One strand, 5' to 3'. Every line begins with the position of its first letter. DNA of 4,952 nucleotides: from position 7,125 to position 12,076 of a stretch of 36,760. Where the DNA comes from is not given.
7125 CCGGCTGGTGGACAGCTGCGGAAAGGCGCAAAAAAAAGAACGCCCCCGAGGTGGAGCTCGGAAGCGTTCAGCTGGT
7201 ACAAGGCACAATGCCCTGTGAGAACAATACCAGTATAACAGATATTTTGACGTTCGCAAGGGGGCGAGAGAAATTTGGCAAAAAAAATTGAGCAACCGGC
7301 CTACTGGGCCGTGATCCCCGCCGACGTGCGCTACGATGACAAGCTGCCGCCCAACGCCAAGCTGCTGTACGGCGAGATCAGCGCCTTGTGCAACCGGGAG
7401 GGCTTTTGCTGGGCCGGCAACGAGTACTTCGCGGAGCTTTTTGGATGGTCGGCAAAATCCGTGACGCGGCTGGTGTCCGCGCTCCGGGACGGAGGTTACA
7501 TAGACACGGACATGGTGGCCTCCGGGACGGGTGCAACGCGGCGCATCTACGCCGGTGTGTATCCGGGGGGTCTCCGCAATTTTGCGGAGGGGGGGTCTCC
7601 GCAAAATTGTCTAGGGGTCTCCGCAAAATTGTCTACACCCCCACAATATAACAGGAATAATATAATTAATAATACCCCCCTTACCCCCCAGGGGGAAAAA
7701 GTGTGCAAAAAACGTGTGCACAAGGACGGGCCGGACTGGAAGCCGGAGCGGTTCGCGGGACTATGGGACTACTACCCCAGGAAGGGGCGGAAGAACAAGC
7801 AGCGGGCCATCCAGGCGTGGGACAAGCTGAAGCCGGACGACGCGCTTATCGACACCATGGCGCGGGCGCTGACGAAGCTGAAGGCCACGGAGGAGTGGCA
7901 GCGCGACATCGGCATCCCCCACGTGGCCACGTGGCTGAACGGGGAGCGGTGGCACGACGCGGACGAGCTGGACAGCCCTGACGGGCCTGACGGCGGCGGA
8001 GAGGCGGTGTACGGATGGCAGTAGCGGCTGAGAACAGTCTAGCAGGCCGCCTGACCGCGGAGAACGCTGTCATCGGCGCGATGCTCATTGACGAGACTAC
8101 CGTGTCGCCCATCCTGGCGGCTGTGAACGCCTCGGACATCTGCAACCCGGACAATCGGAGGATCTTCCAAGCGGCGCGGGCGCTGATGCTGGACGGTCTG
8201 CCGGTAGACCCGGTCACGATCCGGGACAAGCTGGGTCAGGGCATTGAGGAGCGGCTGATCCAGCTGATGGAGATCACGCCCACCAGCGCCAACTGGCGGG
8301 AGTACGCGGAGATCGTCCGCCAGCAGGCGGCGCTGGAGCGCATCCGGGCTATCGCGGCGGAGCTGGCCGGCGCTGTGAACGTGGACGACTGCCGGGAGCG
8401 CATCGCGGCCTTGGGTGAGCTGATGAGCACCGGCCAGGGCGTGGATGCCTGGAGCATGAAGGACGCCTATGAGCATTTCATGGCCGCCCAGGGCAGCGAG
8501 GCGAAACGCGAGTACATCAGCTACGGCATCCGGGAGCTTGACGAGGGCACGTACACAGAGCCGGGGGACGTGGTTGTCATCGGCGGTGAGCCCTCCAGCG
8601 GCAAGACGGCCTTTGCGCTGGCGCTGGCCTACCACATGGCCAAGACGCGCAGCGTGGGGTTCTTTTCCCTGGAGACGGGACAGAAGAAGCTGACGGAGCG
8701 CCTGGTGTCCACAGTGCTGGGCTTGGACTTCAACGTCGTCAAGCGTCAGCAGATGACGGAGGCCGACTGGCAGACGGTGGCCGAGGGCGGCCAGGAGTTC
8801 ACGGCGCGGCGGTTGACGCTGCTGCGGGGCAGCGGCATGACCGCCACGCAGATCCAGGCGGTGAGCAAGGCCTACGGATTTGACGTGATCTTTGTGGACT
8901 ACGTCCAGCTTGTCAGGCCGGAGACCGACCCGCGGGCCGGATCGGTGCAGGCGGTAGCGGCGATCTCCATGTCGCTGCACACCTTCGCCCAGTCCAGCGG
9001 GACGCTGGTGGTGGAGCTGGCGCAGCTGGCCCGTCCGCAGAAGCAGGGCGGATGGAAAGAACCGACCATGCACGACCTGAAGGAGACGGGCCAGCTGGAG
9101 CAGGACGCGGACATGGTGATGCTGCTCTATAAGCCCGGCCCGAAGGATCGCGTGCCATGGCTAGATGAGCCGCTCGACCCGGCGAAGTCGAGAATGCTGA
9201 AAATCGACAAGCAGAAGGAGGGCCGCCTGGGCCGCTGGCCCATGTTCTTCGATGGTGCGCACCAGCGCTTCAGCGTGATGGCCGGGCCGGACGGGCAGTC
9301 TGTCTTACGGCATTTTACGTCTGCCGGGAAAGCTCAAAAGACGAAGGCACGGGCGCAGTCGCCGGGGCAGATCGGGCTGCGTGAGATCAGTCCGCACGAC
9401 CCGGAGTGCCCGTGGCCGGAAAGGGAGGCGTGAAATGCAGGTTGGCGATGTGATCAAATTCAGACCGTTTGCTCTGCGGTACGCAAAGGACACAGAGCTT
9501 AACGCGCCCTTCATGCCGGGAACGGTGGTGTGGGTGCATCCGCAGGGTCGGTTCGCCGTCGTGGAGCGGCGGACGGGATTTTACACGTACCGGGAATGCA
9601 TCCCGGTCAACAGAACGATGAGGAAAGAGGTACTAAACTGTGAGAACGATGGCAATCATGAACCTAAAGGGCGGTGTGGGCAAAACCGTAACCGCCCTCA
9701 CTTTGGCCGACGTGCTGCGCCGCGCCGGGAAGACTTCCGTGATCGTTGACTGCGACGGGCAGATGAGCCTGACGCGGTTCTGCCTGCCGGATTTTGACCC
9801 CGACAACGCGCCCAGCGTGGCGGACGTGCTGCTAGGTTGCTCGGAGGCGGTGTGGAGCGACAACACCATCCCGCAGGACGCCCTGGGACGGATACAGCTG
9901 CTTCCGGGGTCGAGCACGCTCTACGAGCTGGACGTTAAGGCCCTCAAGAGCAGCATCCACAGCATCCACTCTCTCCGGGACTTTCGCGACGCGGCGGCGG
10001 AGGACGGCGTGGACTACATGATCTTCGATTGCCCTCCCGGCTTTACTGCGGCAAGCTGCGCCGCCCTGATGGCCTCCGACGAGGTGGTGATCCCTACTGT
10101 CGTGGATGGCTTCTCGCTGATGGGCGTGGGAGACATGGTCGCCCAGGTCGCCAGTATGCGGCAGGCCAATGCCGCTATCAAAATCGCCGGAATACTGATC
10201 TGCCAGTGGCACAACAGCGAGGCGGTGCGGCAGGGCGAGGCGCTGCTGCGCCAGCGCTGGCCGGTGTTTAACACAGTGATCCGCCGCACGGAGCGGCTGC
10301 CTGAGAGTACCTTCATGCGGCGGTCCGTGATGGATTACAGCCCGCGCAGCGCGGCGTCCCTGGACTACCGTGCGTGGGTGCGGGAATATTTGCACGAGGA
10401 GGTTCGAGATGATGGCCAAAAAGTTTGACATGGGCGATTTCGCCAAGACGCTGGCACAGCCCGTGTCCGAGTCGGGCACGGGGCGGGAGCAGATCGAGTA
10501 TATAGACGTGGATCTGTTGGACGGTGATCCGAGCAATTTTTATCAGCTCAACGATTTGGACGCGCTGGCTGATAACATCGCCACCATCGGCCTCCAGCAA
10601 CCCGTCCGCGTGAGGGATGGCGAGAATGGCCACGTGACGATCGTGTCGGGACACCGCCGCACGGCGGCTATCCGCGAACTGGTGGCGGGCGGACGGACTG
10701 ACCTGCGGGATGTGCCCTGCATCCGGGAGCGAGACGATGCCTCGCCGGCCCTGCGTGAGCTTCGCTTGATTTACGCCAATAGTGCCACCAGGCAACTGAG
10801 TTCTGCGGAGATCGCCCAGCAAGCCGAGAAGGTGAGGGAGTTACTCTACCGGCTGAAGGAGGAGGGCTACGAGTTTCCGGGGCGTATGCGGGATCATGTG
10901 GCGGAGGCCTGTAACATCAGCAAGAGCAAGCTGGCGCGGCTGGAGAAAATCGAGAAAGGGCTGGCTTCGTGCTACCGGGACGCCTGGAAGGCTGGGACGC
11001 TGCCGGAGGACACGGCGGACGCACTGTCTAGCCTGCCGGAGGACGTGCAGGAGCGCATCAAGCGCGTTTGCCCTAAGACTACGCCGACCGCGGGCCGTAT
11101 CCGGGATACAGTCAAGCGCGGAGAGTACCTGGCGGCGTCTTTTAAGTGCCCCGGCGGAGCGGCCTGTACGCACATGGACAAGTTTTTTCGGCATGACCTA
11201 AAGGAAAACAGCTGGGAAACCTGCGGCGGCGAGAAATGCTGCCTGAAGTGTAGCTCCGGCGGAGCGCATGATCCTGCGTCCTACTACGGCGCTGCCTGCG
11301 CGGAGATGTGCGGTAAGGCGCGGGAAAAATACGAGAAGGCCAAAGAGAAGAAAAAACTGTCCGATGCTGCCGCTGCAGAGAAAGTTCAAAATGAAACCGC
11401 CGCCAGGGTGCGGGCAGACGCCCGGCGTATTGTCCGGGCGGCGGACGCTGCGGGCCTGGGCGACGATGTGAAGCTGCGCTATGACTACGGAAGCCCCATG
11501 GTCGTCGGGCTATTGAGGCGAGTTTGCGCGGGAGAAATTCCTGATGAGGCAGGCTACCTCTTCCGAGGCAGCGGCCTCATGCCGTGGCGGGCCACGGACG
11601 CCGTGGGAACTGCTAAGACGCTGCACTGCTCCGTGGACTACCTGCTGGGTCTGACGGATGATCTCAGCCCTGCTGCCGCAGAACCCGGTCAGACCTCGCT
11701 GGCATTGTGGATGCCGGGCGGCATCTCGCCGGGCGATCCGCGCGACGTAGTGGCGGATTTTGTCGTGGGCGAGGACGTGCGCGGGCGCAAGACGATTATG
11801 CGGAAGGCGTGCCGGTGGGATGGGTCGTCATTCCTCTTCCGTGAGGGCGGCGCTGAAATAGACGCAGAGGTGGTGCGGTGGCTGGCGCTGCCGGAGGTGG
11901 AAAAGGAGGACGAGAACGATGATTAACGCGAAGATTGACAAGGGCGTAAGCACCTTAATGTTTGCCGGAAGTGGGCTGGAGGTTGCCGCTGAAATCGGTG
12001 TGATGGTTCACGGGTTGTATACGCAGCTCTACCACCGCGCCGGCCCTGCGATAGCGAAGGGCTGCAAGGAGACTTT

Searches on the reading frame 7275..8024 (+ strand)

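Call 7: search_protein_families(library=pfam, proteins=[window:7275-8024:+], max_evalue=0.01)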
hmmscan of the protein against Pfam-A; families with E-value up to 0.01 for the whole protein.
window:7275-8024:+ (249 aa): 1 family
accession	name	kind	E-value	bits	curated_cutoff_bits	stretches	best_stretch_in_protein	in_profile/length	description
PF13730.12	HTH_36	-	2.9e-07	30.6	25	1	24-76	3-55/55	Helix-turn-helix domain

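Call 49: search_protein_families(library=ncbifam, proteins=[window:7275-8024:+], max_evalue=0.01)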
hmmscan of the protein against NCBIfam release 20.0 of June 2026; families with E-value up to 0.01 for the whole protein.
window:7275-8024:+ (249 aa): 0 families

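Call 73: search_protein_families(library=phrogs, proteins=[window:7275-8024:+], max_evalue=0.001)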
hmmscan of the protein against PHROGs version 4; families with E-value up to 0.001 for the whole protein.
window:7275-8024:+ (249 aa): 10 families
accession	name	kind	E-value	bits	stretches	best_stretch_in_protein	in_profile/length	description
phrog_270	-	DNA, RNA and nucleotide metabolism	1.1e-36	128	1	4-233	25-253/383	replication initiation protein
phrog_19658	-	DNA, RNA and nucleotide metabolism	2.1e-19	71.1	1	9-77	2-70/283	replication initiation protein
phrog_9474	-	DNA, RNA and nucleotide metabolism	1.6e-15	58.4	1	148-235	167-254/288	replication initiation protein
phrog_428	-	DNA, RNA and nucleotide metabolism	7.1e-14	52.8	1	2-137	80-223/455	replication initiation protein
phrog_186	-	DNA, RNA and nucleotide metabolism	7.2e-11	43.3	1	3-79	14-95/308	DnaD-like helicase loader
phrog_9327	-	DNA, RNA and nucleotide metabolism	4.5e-09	37.3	1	133-231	150-243/276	primosomal protein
phrog_2880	-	DNA, RNA and nucleotide metabolism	3.2e-08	34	1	6-89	9-93/459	replication initiation protein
phrog_678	-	DNA, RNA and nucleotide metabolism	7.8e-08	33.2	1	27-210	74-287/346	replication initiation O-like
phrog_1347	-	unknown function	0.00063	19.6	1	160-230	277-347/417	-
phrog_16304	-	unknown function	0.00088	20.2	0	158-223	145-210/244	-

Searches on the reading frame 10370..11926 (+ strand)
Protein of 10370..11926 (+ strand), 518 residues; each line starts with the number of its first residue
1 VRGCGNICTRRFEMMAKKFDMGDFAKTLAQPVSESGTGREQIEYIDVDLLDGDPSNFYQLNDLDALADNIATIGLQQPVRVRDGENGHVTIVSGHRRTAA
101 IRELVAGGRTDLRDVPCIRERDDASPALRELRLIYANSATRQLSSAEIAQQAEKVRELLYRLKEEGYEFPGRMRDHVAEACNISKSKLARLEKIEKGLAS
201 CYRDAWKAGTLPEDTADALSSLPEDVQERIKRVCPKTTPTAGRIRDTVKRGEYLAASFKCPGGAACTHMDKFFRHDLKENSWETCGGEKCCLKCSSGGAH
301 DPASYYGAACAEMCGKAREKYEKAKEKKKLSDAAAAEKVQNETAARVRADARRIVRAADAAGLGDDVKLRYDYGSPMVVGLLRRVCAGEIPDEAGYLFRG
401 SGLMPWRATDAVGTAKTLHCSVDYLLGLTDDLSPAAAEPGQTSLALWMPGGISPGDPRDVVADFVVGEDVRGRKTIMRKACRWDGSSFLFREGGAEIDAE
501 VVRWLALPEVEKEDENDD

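Call 7: search_protein_families(library=pfam, proteins=[window:10370-11926:+], max_evalue=0.01)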
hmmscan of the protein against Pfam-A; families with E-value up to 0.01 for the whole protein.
window:10370-11926:+ (518 aa): 1 family
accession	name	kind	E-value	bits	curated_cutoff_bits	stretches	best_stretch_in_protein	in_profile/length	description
PF02195.25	ParB_N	-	6.6e-05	23.3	26.3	1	53-122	17-81/95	ParB N-terminal domain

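Call 49: search_protein_families(library=ncbifam, proteins=[window:10370-11926:+], max_evalue=0.01)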
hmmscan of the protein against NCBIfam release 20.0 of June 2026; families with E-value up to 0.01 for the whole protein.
window:10370-11926:+ (518 aa): 3 families
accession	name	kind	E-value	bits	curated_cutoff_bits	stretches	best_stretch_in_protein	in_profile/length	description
TIGR00180.1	parB_part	domain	2.3e-06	27.5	58.45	1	45-163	8-122/186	ParB/RepB/Spo0J family partition protein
TIGR04285.1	nucleoid_noc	exception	3.8e-06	26.5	315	1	54-104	17-66/255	nucleoid occlusion protein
TIGR03454.1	partition_RepB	equivalog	0.00091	18.7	201.5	1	61-104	86-131/325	plasmid partitioning protein RepB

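Call 73: search_protein_families(library=phrogs, proteins=[window:10370-11926:+], max_evalue=0.001)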
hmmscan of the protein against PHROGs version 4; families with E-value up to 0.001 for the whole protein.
window:10370-11926:+ (518 aa): 9 families
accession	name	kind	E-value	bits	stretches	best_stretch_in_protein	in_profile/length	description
phrog_27290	-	unknown function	4.7e-111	373.1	1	27-437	15-420/517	-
phrog_15982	-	unknown function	1e-29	104.9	1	32-267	18-259/453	-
phrog_4715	-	DNA, RNA and nucleotide metabolism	2.4e-29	103.2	1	38-231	143-340/630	ParB-like partition protein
phrog_3264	-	DNA, RNA and nucleotide metabolism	8.2e-13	49.7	1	36-190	43-193/337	ParB-like partition protein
phrog_6218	-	DNA, RNA and nucleotide metabolism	5.9e-08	33.3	1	42-125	5-86/506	ParB-like partition protein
phrog_3951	-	unknown function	8.6e-06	26.5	1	40-104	16-86/301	-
phrog_498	-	other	2.7e-05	23.9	1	37-167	30-155/633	DNA methyltransferase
phrog_1033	-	DNA, RNA and nucleotide metabolism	0.00012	23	1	26-149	16-142/334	ParB-like partition protein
phrog_723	-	DNA, RNA and nucleotide metabolism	0.00045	21.1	1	42-116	13-82/223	ParB-like partition protein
